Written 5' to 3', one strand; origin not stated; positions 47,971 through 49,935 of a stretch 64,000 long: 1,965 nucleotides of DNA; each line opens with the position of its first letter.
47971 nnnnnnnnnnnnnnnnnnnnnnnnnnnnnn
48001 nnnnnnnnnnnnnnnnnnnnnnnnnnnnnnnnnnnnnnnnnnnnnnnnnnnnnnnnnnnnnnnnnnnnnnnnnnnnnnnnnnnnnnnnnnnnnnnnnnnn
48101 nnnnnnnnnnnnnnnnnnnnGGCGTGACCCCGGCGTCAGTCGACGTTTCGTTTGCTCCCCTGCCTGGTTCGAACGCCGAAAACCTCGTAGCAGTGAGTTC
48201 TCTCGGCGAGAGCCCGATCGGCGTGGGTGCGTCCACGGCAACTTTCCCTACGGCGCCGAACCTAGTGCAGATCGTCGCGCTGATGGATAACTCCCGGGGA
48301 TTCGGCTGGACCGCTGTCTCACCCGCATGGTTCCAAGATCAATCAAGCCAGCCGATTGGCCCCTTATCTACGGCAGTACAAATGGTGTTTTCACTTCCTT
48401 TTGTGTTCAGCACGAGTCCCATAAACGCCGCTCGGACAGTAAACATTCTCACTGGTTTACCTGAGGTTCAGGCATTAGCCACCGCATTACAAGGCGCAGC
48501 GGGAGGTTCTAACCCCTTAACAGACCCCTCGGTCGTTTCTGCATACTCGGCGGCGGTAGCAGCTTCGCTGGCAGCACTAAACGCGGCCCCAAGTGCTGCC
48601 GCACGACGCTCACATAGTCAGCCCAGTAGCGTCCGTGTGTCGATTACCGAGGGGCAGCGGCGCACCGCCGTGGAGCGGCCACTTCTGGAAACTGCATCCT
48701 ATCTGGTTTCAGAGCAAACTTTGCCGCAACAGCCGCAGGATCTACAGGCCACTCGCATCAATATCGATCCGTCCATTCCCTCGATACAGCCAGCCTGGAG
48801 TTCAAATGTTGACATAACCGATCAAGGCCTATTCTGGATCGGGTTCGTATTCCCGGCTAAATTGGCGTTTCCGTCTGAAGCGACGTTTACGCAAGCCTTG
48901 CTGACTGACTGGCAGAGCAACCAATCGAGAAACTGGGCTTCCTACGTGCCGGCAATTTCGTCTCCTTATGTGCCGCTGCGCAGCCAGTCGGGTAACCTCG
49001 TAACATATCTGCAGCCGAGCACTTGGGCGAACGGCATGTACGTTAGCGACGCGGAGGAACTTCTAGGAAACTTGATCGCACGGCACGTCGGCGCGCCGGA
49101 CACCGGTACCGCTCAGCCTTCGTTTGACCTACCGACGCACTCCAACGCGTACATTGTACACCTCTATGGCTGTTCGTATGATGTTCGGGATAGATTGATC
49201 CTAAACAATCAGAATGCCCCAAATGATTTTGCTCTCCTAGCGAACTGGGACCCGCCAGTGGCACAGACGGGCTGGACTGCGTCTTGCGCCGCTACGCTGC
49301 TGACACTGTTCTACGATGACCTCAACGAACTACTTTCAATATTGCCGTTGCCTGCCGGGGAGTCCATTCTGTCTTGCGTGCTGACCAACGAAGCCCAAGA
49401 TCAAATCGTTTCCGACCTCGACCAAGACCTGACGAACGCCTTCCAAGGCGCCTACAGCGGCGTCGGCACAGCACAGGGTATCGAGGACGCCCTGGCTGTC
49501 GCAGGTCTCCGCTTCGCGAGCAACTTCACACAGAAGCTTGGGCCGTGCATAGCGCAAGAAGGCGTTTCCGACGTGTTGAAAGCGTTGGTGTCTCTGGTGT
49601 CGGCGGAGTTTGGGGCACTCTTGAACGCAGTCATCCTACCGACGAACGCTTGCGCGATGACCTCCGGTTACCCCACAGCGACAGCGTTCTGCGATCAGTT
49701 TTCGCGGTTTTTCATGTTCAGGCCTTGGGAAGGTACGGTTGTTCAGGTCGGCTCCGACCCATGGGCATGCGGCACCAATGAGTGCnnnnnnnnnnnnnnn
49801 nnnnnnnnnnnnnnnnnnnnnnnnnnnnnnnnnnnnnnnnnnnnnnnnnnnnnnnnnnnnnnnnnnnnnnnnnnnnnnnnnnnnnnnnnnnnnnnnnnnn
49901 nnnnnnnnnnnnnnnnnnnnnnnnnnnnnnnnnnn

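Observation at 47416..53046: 1876-aa secreted mosaic protein with a domain combination I do not recognise as described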

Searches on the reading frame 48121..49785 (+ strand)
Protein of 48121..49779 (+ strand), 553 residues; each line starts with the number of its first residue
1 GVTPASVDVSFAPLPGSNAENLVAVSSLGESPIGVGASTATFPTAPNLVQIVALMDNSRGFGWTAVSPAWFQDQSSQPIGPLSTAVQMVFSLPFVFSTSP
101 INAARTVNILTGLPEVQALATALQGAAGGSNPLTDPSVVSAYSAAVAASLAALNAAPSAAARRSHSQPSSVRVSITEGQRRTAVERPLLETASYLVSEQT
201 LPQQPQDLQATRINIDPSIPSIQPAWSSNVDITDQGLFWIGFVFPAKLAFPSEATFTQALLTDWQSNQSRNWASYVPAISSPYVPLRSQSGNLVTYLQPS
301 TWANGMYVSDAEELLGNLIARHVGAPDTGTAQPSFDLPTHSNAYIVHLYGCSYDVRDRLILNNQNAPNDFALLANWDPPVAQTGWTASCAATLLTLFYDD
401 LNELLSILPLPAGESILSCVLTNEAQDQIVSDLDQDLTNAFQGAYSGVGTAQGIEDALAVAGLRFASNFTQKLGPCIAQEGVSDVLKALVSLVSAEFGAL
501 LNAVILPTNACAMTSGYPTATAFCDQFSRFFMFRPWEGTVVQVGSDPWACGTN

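Call 22: find_homologous_proteins(query=window:48121-49779:+, max_evalue=0.001)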
Query window:48121-49779:+ (553 aa): 3 proteins with E <= 0.001 among 8000 candidates.
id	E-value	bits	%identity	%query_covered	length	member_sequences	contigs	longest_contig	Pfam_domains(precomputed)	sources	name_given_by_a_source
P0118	7.1e-33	133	50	26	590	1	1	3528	-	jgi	jgi:hypothetical protein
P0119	5.9e-31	126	52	29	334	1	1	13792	PF22073.3,PF07610.18,PF22544.3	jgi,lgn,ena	jgi:hypothetical protein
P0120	1.3e-24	105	29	99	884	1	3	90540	PF24684.2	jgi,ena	jgi:virginiamycin B lyase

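Call 39: predict_structure(alignment_id=A2)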
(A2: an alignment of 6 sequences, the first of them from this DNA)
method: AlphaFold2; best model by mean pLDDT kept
length: 555 residues; sequences in the alignment: 6
mean_pLDDT: 41.2   pTM: 0.34
mean pLDDT of the five models: 41.2, 40.9, 40.5, 39.9, 37.8
residues with pLDDT >= 90: 0; 70-90: 4; 50-70: 144; < 50: 407
segments of 3 or more residues with pLDDT < 50: 1-5, 12-15, 26-30, 44-52, 58-105, 131-133, 155-220, 224-239, 263-334, 351-383, 397-416, 420-470, 480-539, 551-555
pLDDT, mean of each block of 10 residues (from residue 1): 45 52 51 53 48 46 30 26 25 35 50 60 54 58 56 44 23 21 22 25 31 39 43 41 55 58 45 32 27 31 28 36 31 48 54 34 29 38 51 49 42 48 45 46 38 44 48 51 42 40 36 32 35 43 54 36
secondary structure, 60 per line:
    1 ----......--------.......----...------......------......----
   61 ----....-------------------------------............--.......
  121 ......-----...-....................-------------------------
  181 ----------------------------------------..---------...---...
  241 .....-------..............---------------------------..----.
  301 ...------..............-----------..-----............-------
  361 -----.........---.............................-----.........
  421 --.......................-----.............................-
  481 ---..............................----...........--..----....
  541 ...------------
elements in order: E5-10 E22-25 E30-32 E39-44 E51-56 E65-68 H100-111 H114-126 H136-155 E238-245 H253-266 H300-303 H310-323 E342-353 H366-374 H378-406 H412-420 H423-445 H451-479 H484-513 H518-528 E537-543
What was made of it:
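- Tried and rejected: The first AF2 run of domain X, with 6 sequences, gave pLDDT 41 and was unusable (call 39).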

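Call 44: search_protein_families(library=ncbifam, proteins=[window:48121-49779:+], max_evalue=10)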
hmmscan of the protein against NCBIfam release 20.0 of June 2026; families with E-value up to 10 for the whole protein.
window:48121-49779:+ (553 aa): 0 families

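Call 45: search_protein_representatives(alignment_id=A2)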
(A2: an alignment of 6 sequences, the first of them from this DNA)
Query: 6 sequences, 507 profile positions. Proteins with E-value up to 0.001 (for the whole library): 126; up to 1e-10: 45; up to 1e-30: 27. The best 126 are listed.
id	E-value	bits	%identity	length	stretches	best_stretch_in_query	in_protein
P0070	6.2e-198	675.8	-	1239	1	2-507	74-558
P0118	5.7e-178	610.0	-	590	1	2-438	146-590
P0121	6.6e-132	458.0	-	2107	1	2-507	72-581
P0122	1.6e-128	446.8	-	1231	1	2-505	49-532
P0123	3.7e-115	402.8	-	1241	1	2-507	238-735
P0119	2.0e-87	311.2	-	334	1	2-196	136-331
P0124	1.1e-78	282.4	-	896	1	89-507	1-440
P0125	1.6e-68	248.9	-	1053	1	3-501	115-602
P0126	7.2e-67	243.4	-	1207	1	4-505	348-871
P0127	2.6e-65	238.3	-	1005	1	5-506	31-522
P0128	3.4e-61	224.7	-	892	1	13-502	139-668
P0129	3.1e-60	221.6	-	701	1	6-504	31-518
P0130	2.6e-59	218.5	-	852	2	3-160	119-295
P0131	4.4e-59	217.7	-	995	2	4-155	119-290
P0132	1.6e-56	209.3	-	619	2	77-502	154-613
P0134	1.1e-53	199.9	-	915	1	5-505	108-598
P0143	6.7e-35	138.0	-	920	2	75-506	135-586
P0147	2.1e-21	93.4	-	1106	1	24-506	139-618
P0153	3.9e-15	72.8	-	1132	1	2-506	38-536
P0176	5.1e-08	49.3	-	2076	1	74-501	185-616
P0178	1.2e-07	48.1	-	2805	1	81-480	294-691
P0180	2.1e-07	47.3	-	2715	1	12-486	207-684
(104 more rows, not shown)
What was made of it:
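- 48130..49770 (+): Domain X (aa ~239-785): an unannotated conserved domain with an N-terminal beta-sandwich plus helices, a variable linker, a middle beta region and a C-terminal bundle of long helices. 126 representatives in the exhaustive search (call 45).
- Domain X is a genuine family with 126, 45 and 27 representatives at E below 1e-3, 1e-10 and 1e-30 (call 45).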

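Call 48: search_protein_families(library=pfam, proteins=[P0122, P0123, P0125, P0126, P0127, P0128, P0129, P0134, P0143], max_evalue=0.001)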
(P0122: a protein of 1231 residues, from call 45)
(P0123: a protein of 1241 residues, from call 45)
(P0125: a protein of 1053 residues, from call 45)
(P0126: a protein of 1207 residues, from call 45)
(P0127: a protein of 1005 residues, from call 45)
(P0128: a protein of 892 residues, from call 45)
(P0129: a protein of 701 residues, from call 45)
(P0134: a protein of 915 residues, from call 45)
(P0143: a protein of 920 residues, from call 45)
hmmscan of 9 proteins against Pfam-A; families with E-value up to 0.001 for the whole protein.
P0122 (1231 aa): 1 family
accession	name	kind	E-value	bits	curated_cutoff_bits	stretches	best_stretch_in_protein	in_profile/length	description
PF22284.1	DUF6961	-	9.4e-05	22.9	27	0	728-742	30-44/58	Family of unknown function (DUF6961)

P0123 (1241 aa): 12 families
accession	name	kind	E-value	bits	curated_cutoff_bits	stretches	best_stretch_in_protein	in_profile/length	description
PF22073.2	Cep192_D4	-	7.5e-27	94.2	35.5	2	36-134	3-111/112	Cep192 domain 4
PF08329.16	ChitinaseA_N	-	8.5e-27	93.9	21.2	4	756-825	36-103/133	Chitinase A, N-terminal domain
PF00041.27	fn3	-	2.7e-23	82.4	25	3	957-1026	15-83/84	Fibronectin type III domain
PF15780.11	ASH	-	8.3e-20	71.2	27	3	43-122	13-93/98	Abnormal spindle-like microcephaly-assoc'd, ASPM-SPD-2-Hydin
PF22544.2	HYDIN_VesB_CFA65-like_Ig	-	1.8e-17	63.8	25.5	2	38-133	4-100/100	HYDIN/CFA65/VesB-like, Ig-like domain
PF07610.17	DUF1573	-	7.1e-17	61.7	26.1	2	153-234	14-96/98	Protein of unknown function (DUF1573)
PF24507.1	Ig_CFAP65_4th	-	4.4e-11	43.5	27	0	63-134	6-76/76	CFAP65, fourth Ig-like domain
PF25788.1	Ig_Rha78A_N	-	2.4e-10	41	27.4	0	958-1028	20-101/105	Rha78A-like, N-terminal immunoglobulin domain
PF12371.14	TMEM131_like_N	-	1.9e-08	34.9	28.8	1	44-117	8-82/84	Transmembrane protein 131-like N-terminal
PF25059.1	FN3_DSCAM-DSCAML_C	-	3.2e-06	27.8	39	0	876-920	29-72/89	DSCAM/DSCAML C-terminal Fn3-like domain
PF21910.2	GH85_C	-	0.00013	22.7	27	0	758-783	17-42/95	GH85 endohexosaminidases, C-terminal domain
PF24771.2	Ig_CFAP74_1st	-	0.00069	20.4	29.2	0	1192-1225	53-86/97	CFAP74 first Ig-like domain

P0125 (1053 aa): 7 families
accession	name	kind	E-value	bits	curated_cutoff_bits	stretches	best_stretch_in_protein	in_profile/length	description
PF25390.1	WD40_RLD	-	1.2e-71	242.4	150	1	791-1044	22-291/363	RCC1-like domain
PF00415.24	RCC1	-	5e-62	206.7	21.7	5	867-914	1-50/50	Regulator of chromosome condensation (RCC1) repeat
PF13540.12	RCC1_2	-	3.9e-49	163.7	22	5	852-880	2-30/30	Regulator of chromosome condensation (RCC1) repeat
PF00801.26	PKD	-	2.8e-15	56.5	23.5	2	610-692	4-80/80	PKD domain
PF18911.6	PKD_4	-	5.3e-14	52.5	27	2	614-686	11-77/85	PKD domain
PF25384.1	Alsin_RLD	-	2.6e-10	40.6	100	0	829-886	253-312/405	Alsin RCC1-like domain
PF09134.16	Invasin_D3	-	0.00015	22.7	33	0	618-699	16-89/98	Invasin, domain 3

P0126 (1207 aa): 8 families
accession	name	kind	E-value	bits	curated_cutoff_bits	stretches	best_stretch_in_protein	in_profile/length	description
PF15780.11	ASH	-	2.2e-10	41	27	0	246-328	5-89/98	Abnormal spindle-like microcephaly-assoc'd, ASPM-SPD-2-Hydin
PF22073.2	Cep192_D4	-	2.3e-10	41.1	35.5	1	154-241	21-111/112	Cep192 domain 4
PF01436.27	NHL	-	2.2e-09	37.3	20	0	977-998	1-22/28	NHL repeat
PF06739.17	SBBP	-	7.9e-09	35.8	20.5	0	975-993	10-28/38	Beta-propeller repeat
PF22544.2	HYDIN_VesB_CFA65-like_Ig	-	7.1e-08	33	25.5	0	267-327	23-84/100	HYDIN/CFA65/VesB-like, Ig-like domain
PF12371.14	TMEM131_like_N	-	7.6e-08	32.9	28.8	1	249-326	4-81/84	Transmembrane protein 131-like N-terminal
PF24507.1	Ig_CFAP65_4th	-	1.3e-07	32.3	27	0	269-342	2-74/76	CFAP65, fourth Ig-like domain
PF24798.1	Ig-CFAP74_4th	-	9.9e-05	22.9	28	0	251-329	4-81/95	CFAP74 forth Ig-like domain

P0127 (1005 aa): 2 families
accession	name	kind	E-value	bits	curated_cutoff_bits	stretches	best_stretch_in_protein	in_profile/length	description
PF18911.6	PKD_4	-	7.7e-12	45.5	27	1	645-732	1-80/85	PKD domain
PF00801.26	PKD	-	1.1e-07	32.2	23.5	1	654-728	5-74/80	PKD domain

P0128 (892 aa): 1 family
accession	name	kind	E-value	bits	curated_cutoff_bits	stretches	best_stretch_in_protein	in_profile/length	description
PF00404.24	Dockerin_1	-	4.9e-05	23.9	22.9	1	66-113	1-52/57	Dockerin type I domain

P0129 (701 aa): 0 families

P0134 (915 aa): 5 families
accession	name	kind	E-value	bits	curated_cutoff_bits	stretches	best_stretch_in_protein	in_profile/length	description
PF25390.1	WD40_RLD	-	2e-36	126.5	150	2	690-853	193-330/363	RCC1-like domain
PF13540.12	RCC1_2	-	2.7e-29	100.6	22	3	700-726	4-30/30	Regulator of chromosome condensation (RCC1) repeat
PF00415.24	RCC1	-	2.6e-18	66.8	21.7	2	713-760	1-50/50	Regulator of chromosome condensation (RCC1) repeat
PF02368.24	Big_2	-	3.3e-07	30.6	22.8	1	15-80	3-68/79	Bacterial Ig-like domain (group 2)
PF25384.1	Alsin_RLD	-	1.7e-06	28.1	100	0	854-902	268-316/405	Alsin RCC1-like domain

P0143 (920 aa): 3 families
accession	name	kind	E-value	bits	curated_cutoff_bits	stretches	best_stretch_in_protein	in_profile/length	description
PF24684.1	Vgb_lyase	-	4e-89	298.7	50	2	684-917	14-249/290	Virginiamycin B lyase family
PF07494.17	Reg_prop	-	1.8e-06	27.9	20.4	0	808-823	6-21/24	Two component regulator propeller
PF08450.18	SGL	-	8.3e-06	26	26.3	1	646-854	11-232/246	SMP-30/Gluconolactonase/LRE-like region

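Call 49: search_protein_families(library=pfam, proteins=[P0180, P0178, P0176, P0153, P0147], max_evalue=0.001)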
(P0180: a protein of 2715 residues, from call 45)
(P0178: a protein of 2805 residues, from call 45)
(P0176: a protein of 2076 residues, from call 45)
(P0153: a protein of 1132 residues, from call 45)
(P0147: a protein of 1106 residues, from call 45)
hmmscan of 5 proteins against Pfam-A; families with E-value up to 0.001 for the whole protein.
P0180 (2715 aa): 8 families
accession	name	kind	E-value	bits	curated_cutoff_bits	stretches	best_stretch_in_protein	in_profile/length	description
PF07676.18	PD40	-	9e-33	112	20.9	3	2385-2420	1-37/38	WD40-like Beta Propeller Repeat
PF01833.30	TIG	-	7.6e-26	90.4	20.9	2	117-195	1-82/84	IPT/TIG domain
PF13229.12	Beta_helix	-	2.2e-22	79.8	25.9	3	1870-2035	6-149/158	Right handed beta helix region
PF05048.19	NosD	-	1.3e-07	31.7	23.6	2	1952-2038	82-164/212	Periplasmic copper-binding protein (NosD)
PF20144.5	TIG_SUH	-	9.6e-06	26.1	24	0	835-870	26-61/94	TIG domain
PF25174.1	Beta-prop_THOC3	-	0.00014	21.4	305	1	2399-2508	53-156/272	THOC3 beta-propeller domain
PF00930.27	DPPIV_N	-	0.00055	19.2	22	0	2362-2435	13-82/354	Dipeptidyl peptidase IV (DPP IV) N-terminal region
PF00404.24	Dockerin_1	-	0.00087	19.9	22.9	0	34-94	1-51/57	Dockerin type I domain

P0178 (2805 aa): 6 families
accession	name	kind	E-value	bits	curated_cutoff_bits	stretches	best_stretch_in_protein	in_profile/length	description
PF13229.12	Beta_helix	-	2.4e-44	151.2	25.9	5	1265-1411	1-149/158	Right handed beta helix region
PF07676.18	PD40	-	2.2e-32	110.8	20.9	3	2534-2566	4-37/38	WD40-like Beta Propeller Repeat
PF01833.30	TIG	-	1e-23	83.5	20.9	2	726-796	1-72/84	IPT/TIG domain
PF05048.19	NosD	-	8.6e-21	74.8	23.6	3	1753-1930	17-195/212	Periplasmic copper-binding protein (NosD)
PF00930.27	DPPIV_N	-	2.2e-05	23.8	22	0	2519-2584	23-84/354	Dipeptidyl peptidase IV (DPP IV) N-terminal region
PF00404.24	Dockerin_1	-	0.00043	20.9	22.9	1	54-90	1-37/57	Dockerin type I domain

P0176 (2076 aa): 3 families
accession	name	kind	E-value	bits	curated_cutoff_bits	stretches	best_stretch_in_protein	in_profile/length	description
PF01833.30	TIG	-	3e-12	46.8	20.9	1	617-703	1-78/84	IPT/TIG domain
PF13229.12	Beta_helix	-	3e-10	40.4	25.9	1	938-1004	65-132/158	Right handed beta helix region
PF02412.23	TSP_3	-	1.3e-06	28.5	25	1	1987-2008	2-22/36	Thrombospondin type 3 repeat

P0153 (1132 aa): 0 families

P0147 (1106 aa): 3 families
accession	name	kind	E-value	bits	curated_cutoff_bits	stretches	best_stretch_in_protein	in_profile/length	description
PF25390.1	WD40_RLD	-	6.7e-63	213.6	150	2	714-932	37-325/363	RCC1-like domain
PF00415.24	RCC1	-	4.6e-42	142.8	21.7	4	726-756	1-31/50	Regulator of chromosome condensation (RCC1) repeat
PF13540.12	RCC1_2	-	7e-29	99.3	22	2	714-739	5-30/30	Regulator of chromosome condensation (RCC1) repeat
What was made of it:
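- Other domain-X proteins (P0128, P0178, P0180) also start with Dockerin_1 hits (calls 48, 49).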

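Call 55: find_related_loci(query=A2, collection=genome_contigs, flank=8000)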
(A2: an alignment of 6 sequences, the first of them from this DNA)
Query A2 (555 aa) in genome_contigs; peptide patterns used: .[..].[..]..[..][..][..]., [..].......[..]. (x = any residue, [..] = any of these).
44 stretches matched a pattern, but none encodes a relative of the query by tblastn (E <= 1e-3).
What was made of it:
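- Tried and rejected: A genome_contigs scan with the domain-X patterns gave 44 pattern matches, none confirmed (call 55).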

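Call 56: list_cluster_members(proteins=[P0120, P0024, P0143, P0025, P0121, P0128, P0125, P0064, P0119, P0070])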
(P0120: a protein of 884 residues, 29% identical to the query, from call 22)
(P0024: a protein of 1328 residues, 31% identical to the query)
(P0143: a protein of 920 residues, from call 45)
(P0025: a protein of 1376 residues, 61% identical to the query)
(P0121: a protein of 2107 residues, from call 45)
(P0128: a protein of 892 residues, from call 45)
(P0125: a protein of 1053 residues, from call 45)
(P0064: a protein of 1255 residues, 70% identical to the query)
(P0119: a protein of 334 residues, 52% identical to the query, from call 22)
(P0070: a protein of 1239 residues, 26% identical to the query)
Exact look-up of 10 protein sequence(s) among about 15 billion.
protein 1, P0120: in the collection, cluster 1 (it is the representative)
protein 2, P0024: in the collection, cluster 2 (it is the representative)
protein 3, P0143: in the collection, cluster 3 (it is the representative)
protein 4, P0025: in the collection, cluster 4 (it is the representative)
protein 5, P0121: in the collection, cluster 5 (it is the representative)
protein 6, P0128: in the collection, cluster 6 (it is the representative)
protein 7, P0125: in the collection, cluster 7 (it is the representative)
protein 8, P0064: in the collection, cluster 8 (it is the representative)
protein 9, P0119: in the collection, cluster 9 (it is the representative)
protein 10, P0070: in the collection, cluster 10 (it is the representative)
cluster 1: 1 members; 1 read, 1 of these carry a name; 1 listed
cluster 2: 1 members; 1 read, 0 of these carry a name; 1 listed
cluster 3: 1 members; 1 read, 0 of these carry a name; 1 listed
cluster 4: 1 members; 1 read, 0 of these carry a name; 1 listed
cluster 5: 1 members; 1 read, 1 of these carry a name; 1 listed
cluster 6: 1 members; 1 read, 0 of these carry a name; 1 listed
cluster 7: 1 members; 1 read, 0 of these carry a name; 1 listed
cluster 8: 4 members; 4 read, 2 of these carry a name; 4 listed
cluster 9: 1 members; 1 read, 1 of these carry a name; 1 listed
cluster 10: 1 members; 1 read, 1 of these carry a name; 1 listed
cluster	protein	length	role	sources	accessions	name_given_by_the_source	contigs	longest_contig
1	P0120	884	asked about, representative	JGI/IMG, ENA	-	virginiamycin B lyase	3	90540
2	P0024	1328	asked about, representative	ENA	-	-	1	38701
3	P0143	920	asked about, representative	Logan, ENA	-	-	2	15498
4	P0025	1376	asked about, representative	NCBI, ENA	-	-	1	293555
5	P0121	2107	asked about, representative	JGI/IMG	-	CSLREA domain-containing protein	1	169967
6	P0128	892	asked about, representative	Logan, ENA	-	-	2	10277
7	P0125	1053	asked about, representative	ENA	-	-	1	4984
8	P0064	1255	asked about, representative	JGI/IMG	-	-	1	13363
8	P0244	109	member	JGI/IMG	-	hypothetical protein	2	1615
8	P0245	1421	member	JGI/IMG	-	hypothetical protein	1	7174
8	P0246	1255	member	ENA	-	-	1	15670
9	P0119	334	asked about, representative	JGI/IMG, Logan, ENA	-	hypothetical protein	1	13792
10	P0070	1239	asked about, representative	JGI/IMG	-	hypothetical protein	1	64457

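Call 57: find_encoding_contigs(protein=P0120, flank=8000, max_places=2)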
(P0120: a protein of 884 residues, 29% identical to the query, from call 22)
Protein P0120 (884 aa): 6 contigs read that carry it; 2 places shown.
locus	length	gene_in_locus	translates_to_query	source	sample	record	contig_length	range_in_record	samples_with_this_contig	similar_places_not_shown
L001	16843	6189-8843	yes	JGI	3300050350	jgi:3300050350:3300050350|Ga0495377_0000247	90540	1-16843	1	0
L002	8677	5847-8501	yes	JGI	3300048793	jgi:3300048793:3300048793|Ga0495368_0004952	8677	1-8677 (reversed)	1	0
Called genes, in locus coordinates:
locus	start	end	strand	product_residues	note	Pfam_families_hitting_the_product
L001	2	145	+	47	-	?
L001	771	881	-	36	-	-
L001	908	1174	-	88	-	-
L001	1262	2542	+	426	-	PF01566:Nramp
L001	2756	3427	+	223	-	PF00239:Resolvase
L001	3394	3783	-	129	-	PF01850:PIN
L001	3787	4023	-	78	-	PF02604:PhdYeFM_antitox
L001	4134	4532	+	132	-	PF20432:Xre-like-HTH, PF09722:Xre_MbcA_ParS_C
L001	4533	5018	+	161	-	PF08808:RES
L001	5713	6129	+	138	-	PF01382:Avidin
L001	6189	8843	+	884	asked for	PF24684:Vgb_lyase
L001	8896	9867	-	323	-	PF01548:DEDD_Tnp_IS110, PF02371:Transposase_20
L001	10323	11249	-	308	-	PF04471:Mrr_cat, PF22722:NA-iREase1 (weak)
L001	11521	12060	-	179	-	-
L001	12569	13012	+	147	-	-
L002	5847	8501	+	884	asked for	PF24684:Vgb_lyase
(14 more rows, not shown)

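Call 59: predict_structure(alignment_id=A3)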
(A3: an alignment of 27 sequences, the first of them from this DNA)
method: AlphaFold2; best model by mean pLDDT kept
length: 555 residues; sequences in the alignment: 27
mean_pLDDT: 71.6   pTM: 0.60
mean pLDDT of the five models: 71.6, 70.0, 69.3, 67.9, 67.2
residues with pLDDT >= 90: 90; 70-90: 238; 50-70: 133; < 50: 94
segments of 3 or more residues with pLDDT < 50: 159-194, 204-206, 270-276, 284-291, 304-306, 357-363, 499-519
pLDDT, mean of each block of 10 residues (from residue 1): 81 94 91 92 88 92 94 83 96 77 92 97 96 90 86 70 38 37 33 49 56 82 82 69 82 79 56 48 46 71 55 70 59 80 87 61 62 79 86 75 61 65 77 84 67 68 73 70 55 52 43 43 67 82 81 54
secondary structure, 60 per line:
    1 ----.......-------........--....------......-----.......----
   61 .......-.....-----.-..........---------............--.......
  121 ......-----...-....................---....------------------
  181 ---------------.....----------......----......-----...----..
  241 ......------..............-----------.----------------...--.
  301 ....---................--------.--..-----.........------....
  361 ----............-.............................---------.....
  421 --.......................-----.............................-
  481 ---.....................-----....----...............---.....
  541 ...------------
elements in order: E5-11 E22-26 E29-32 E39-44 E50-56 E61-67 H69-73 H81-90 H100-111 H114-126 H136-155 H159-162 E196-200 E211-216 E221-226 E239-246 H253-266 E295-297 H300-304 H308-323 E342-350 H357-360 H365-376 H378-406 H416-420 H423-445 H451-479 H484-504 H510-513 H518-532 E536-543
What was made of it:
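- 48130..49770 (+): AF2 model with pLDDT 71.6 (call 59).
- Tried and rejected: The second, with 27 sequences, was usable (call 59).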
